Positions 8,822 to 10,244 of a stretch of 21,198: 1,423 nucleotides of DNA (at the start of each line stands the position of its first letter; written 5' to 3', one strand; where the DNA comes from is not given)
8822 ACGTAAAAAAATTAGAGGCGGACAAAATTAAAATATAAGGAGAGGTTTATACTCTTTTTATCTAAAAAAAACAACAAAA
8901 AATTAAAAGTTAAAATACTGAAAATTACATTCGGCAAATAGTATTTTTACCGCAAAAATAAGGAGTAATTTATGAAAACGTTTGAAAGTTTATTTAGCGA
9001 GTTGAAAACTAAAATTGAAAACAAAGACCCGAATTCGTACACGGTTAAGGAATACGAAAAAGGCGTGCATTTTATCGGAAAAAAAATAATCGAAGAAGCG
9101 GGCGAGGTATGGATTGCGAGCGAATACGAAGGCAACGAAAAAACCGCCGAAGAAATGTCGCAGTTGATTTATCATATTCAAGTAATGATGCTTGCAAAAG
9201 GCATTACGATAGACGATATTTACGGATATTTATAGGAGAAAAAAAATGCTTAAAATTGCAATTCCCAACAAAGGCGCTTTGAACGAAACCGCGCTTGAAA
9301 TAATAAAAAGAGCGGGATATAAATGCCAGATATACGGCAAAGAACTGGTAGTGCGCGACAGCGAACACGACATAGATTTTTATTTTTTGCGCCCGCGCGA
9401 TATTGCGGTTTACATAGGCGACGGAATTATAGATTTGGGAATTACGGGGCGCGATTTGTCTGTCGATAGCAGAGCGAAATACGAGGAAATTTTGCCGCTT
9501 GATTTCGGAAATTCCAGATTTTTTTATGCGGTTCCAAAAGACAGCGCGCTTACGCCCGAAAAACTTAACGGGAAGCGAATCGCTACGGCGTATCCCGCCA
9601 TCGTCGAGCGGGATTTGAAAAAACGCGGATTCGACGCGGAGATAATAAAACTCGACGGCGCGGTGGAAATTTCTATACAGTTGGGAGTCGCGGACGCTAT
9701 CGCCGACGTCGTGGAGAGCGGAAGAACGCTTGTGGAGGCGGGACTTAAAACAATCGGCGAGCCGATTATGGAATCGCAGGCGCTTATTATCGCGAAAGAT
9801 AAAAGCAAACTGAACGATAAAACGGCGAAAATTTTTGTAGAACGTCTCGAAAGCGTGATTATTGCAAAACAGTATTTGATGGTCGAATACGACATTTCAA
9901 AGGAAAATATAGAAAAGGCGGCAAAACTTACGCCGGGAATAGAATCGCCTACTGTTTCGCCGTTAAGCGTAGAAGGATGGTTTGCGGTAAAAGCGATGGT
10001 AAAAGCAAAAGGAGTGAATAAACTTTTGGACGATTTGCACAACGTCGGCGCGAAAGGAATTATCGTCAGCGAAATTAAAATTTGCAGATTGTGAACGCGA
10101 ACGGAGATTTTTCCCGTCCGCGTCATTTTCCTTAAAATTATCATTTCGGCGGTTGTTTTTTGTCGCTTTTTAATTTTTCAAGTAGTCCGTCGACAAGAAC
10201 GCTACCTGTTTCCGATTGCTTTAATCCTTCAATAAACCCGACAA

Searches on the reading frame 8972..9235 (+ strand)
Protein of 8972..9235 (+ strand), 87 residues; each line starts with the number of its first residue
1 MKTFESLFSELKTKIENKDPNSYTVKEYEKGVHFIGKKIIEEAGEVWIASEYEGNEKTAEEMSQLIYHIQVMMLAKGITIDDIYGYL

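Call 16: find_encoding_contigs(protein=window:8972-9235:+, flank=8000, max_places=10)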
Protein window:8972-9235:+ (87 aa): 6 contigs read that carry it; 6 places shown.
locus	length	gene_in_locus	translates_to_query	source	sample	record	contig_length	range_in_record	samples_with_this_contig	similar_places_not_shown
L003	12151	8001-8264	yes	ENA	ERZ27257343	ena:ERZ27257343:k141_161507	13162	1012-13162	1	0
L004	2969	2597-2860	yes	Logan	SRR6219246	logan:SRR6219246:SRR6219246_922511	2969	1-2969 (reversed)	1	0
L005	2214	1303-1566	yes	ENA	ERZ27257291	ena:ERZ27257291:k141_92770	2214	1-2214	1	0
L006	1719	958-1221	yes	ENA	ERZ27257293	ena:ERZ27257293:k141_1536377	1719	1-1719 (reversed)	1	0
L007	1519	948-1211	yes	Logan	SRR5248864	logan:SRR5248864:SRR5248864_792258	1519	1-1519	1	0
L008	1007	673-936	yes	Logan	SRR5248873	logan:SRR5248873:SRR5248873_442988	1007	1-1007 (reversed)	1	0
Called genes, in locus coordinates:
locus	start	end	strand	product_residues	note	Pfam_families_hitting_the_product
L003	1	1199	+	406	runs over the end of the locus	-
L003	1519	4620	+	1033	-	PF01555:N6_N4_Mtase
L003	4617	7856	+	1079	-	PF04851:ResIII, PF00270:DEAD (faint)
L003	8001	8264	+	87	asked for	PF01503:PRA-PH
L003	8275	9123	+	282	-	PF01634:HisG, PF08029:HisG_C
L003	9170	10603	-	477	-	PF01145:Band_7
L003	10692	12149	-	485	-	?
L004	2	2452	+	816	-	?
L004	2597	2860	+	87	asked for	PF01503:PRA-PH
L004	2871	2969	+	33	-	?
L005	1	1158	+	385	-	?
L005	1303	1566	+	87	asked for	PF01503:PRA-PH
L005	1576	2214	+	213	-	?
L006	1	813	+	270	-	?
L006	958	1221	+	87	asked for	PF01503:PRA-PH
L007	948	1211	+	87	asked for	PF01503:PRA-PH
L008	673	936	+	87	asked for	PF01503:PRA-PH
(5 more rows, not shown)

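Call 38: search_protein_families(library=ncbifam, proteins=[window:8972-9235:+], max_evalue=0.001)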
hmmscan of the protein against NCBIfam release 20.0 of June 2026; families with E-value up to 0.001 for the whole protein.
window:8972-9235:+ (87 aa): 5 families
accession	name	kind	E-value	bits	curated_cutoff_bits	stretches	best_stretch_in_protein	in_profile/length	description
NF001610.0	PRK00400.1-1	equivalog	1.9e-40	137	104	1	1-87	7-93/93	phosphoribosyl-ATP diphosphatase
TIGR03188.1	histidine_hisI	equivalog_domain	2.3e-22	79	42.7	1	5-85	2-82/84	phosphoribosyl-ATP diphosphatase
NF002747.0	PRK02759.1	equivalog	1.2e-15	57.7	187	1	2-85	116-199/208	bifunctional phosphoribosyl-AMP cyclohydrolase/phosphoribosyl-ATP diphosphatase HisIE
NF001613.0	PRK00400.1-5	equivalog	2.4e-11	43.6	120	1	3-84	5-86/107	phosphoribosyl-ATP diphosphatase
NF001611.0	PRK00400.1-3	equivalog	3.4e-11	43.2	99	1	6-84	9-87/108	phosphoribosyl-ATP diphosphatase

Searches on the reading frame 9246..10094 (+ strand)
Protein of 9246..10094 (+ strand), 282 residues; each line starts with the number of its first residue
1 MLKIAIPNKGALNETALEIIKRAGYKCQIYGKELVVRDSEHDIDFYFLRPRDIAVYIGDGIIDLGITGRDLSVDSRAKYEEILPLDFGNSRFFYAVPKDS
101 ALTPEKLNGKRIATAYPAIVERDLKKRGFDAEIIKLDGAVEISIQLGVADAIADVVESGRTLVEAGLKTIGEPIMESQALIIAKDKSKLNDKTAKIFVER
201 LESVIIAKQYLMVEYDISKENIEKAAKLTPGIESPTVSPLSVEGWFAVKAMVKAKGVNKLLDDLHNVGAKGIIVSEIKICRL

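Call 3: search_protein_families(library=pfam, proteins=[window:9246-10094:+])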
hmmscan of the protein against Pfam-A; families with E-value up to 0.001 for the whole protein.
window:9246-10094:+ (282 aa): 2 families
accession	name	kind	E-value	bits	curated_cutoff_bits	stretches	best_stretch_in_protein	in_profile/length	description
PF01634.23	HisG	-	1.1e-45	155.8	25.5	1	49-202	1-157/158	ATP phosphoribosyltransferase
PF08029.16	HisG_C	-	3.6e-25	88.3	23.5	1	207-278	1-72/73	HisG, C-terminal domain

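Call 26: find_homologous_proteins(query=window:9246-10094:+, max_evalue=1e-30)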
Query window:9246-10094:+ (282 aa): 7999 proteins with E <= 1e-30 among 8000 candidates; the best 120 are listed.
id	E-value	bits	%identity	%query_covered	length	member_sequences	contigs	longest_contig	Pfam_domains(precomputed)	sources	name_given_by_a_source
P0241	8.0e-176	601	100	100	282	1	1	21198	PF01634.24,PF08029.17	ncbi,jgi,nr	ncbi:MAG: ATP phosphoribosyltransferase [Chitinivibrionia bacterium]|nr:ATP phosphoribosyltransferas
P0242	3.9e-170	582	96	100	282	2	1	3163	PF01634.24,PF08029.17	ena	-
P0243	1.5e-163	560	90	100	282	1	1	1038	PF01634.24,PF08029.17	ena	-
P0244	4.8e-156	536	87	100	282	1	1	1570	PF01634.24,PF08029.17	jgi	jgi:ATP phosphoribosyltransferase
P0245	2.2e-155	534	86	100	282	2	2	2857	PF01634.24,PF08029.17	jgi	jgi:ATP phosphoribosyltransferase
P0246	1.1e-153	528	84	100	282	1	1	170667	PF01634.24,PF08029.17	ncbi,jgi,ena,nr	ncbi:MAG: ATP phosphoribosyltransferase [Chitinivibrionia bacterium]|nr:ATP phosphoribosyltransferas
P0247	4.5e-153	526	84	100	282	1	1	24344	PF01634.24,PF08029.17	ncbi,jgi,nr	ncbi:MAG: ATP phosphoribosyltransferase [Chitinispirillales bacterium]|jgi:ATP phosphoribosyltransfe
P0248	3.6e-152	523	85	100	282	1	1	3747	PF01634.24,PF08029.17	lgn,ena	-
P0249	1.7e-149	514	83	100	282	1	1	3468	PF01634.24,PF08029.17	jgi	jgi:ATP phosphoribosyltransferase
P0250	7.7e-146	502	83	100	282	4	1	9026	PF01634.24,PF08029.17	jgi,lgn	-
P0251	4.7e-141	487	78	100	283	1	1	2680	PF01634.24,PF08029.17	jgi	-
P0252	2.4e-140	484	79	100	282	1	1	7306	PF01634.24,PF08029.17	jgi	jgi:ATP phosphoribosyltransferase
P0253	1.2e-139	482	78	100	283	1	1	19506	PF01634.24,PF08029.17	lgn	-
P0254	4.5e-139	480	78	100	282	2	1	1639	PF01634.24,PF08029.17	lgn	-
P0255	7.6e-139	479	78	100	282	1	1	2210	PF01634.24,PF08029.17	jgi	jgi:ATP phosphoribosyltransferase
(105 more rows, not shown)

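Call 27: find_encoding_contigs(protein=P0242, flank=4000, max_places=3)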
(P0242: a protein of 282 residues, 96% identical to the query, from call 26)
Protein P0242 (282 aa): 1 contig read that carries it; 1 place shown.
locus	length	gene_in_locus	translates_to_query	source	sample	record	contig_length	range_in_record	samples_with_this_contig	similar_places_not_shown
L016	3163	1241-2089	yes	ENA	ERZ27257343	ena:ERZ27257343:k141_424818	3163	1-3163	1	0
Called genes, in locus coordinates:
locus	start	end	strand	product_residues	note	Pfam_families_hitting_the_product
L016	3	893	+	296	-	?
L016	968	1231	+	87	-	PF01503:PRA-PH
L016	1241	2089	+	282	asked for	PF01634:HisG, PF08029:HisG_C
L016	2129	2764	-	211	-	-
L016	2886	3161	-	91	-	?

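Call 28: find_encoding_contigs(protein=P0246, flank=10000, max_places=2)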
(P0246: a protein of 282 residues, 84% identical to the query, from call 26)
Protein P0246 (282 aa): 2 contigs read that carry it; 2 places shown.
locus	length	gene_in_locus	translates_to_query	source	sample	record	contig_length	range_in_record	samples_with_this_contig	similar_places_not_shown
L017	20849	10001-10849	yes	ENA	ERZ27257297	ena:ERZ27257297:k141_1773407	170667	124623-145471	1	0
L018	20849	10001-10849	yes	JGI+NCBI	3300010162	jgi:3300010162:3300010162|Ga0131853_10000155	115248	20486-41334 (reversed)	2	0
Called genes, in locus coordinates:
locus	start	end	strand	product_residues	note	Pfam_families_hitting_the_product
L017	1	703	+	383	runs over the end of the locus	PF00155:Aminotran_1_2 (weak), PF00266:Aminotran_5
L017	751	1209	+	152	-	PF13690:CheX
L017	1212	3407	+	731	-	PF23139:OB_YrrC, PF14520:HHH_5 (weak), PF14490:HHH_RecD2, PF05970:PIF1 (weak), PF13604:AAA_30, PF13245:AAA_19, PF18335:SH3_13, PF13538:UvrD_C_2, +2 more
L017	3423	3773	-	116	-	PF01050:MannoseP_isomer, PF07883:Cupin_2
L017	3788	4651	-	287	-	PF01842:ACT, PF00551:Formyl_trans_N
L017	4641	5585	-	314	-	PF01790:LGT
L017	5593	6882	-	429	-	PF00890:FAD_binding_2 (weak), PF01134:GIDA (weak), PF01266:DAO (weak), PF01494:FAD_binding_3, PF03486:HI0933_like, PF07992:Pyr_redox_2 (weak), PF12831:FAD_oxidored, PF13450:NAD_binding_8 (weak), +1 more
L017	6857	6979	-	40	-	-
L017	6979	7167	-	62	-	-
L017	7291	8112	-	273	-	PF00669:Flagellin_N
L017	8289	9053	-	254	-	PF00669:Flagellin_N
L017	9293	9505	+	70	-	-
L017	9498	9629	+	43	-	-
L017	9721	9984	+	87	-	PF01503:PRA-PH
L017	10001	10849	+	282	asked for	PF01634:HisG, PF08029:HisG_C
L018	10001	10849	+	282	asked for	PF01634:HisG, PF08029:HisG_C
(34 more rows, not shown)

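Call 29: find_encoding_contigs(protein=P0253, flank=10000, max_places=2)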
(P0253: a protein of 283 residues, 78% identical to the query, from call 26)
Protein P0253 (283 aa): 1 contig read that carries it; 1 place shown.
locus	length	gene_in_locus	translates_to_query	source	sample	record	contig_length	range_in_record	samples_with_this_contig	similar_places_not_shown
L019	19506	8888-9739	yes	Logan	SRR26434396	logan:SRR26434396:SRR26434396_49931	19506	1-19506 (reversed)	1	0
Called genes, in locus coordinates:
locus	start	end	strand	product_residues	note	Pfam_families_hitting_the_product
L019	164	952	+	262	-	PF02535:Zip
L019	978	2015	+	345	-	-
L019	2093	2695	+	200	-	-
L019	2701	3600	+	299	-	PF03193:RsgA_GTPase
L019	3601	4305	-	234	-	PF22544:HYDIN_VesB_CFA65-like_Ig, PF07610:DUF1573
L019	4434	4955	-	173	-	PF00156:Pribosyltran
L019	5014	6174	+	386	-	PF00389:2-Hacid_dh, PF02826:2-Hacid_dh_C, PF11890:DUF3410 (weak)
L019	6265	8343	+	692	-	PF01138:RNase_PH, PF03725:RNase_PH_C, PF03726:PNPase, PF01138:RNase_PH, PF00013:KH_1, PF22675:KH-I_KHDC4-BBP (faint), PF00575:S1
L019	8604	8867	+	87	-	PF01503:PRA-PH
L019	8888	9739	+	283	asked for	PF01634:HisG, PF08029:HisG_C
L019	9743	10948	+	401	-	PF00483:NTP_transferase (faint), PF01704:UDPGP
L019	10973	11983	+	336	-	PF00294:PfkB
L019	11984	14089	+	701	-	PF17764:PriA_3primeBD, PF00270:DEAD, PF04851:ResIII, PF18319:Zn_ribbon_PriA, PF00271:Helicase_C, PF18074:PriA_C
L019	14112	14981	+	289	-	PF03706:LPG_synthase_TM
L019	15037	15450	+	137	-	PF01502:PRA-CH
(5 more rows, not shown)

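Call 67: find_encoding_contigs(protein=P0248, flank=4000, max_places=3)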
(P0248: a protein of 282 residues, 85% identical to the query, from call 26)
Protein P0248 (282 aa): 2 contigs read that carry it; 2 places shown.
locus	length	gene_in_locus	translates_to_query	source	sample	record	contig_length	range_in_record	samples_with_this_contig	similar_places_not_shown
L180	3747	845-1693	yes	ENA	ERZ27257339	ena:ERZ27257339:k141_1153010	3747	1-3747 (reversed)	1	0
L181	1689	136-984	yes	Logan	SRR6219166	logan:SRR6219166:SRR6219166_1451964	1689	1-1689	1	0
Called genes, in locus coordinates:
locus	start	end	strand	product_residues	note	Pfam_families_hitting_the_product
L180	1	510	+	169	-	?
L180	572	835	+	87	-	PF01503:PRA-PH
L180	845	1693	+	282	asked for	PF01634:HisG, PF08029:HisG_C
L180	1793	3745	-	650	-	?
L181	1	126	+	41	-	?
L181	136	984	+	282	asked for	PF01634:HisG, PF08029:HisG_C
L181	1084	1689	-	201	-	?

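Call 68: find_encoding_contigs(protein=P0245, flank=4000, max_places=3)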
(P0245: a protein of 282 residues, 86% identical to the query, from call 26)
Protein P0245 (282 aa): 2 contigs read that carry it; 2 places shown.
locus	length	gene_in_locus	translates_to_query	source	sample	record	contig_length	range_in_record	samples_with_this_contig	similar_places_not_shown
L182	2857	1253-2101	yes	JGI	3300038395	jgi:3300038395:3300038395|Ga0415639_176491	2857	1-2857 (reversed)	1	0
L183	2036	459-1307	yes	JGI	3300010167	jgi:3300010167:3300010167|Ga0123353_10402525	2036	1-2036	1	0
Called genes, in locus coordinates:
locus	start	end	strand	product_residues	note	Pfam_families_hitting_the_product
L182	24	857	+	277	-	-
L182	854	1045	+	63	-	-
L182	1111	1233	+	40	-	-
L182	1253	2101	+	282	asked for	PF01634:HisG, PF08029:HisG_C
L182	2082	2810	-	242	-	PF02350:Epimerase_2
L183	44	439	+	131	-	PF01503:PRA-PH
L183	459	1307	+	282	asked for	PF01634:HisG, PF08029:HisG_C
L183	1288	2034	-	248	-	?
